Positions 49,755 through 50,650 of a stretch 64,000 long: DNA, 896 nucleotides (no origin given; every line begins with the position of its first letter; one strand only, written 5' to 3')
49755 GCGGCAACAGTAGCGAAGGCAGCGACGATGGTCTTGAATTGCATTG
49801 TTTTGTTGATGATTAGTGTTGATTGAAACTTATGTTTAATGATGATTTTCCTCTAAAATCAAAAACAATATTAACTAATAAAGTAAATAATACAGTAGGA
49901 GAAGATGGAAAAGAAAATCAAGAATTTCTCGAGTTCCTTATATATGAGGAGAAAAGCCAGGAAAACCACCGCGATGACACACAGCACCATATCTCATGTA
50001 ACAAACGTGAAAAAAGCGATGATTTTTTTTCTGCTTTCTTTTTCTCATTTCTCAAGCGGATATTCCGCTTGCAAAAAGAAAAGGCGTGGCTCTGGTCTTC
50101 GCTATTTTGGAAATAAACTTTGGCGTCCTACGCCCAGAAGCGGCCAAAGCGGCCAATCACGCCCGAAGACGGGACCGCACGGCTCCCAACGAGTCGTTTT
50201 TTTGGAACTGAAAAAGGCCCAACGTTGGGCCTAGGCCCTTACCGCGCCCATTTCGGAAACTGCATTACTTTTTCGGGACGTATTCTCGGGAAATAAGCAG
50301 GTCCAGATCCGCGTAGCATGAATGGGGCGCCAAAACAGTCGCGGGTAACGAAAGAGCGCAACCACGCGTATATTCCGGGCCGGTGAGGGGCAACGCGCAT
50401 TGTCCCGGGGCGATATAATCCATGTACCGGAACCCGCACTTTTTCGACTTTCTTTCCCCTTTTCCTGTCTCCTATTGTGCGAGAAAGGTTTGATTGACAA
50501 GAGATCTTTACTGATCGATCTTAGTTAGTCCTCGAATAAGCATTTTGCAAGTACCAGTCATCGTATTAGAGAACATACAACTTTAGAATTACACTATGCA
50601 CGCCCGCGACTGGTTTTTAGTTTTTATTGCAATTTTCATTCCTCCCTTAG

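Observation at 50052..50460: Unexplained CpG-rich GC island with overlapping perfect palindromes upstream of SNA2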

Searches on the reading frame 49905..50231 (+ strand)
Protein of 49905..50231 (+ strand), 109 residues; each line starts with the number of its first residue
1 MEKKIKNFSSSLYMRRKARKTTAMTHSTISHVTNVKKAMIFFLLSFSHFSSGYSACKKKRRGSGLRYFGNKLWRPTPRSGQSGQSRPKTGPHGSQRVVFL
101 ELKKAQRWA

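Call 28: search_protein_families(library=pfam, proteins=[window:49905-50231:+], max_evalue=1)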
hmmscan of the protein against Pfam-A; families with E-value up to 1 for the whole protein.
window:49905-50231:+ (109 aa): 0 families

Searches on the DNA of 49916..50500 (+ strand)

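Call 36: search_dna_similar(query=window:49916-50500:+, collection=plasmids, mode=distant, max_evalue=0.01, max_rows=10)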
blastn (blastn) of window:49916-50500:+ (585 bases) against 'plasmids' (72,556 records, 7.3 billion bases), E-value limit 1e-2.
No match.

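Call 79: search_dna_similar(query=window:50052-50460:+, collection=phages, mode=distant, max_evalue=0.01, max_rows=5)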
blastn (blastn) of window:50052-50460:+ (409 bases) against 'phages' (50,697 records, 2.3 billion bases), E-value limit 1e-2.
No match.
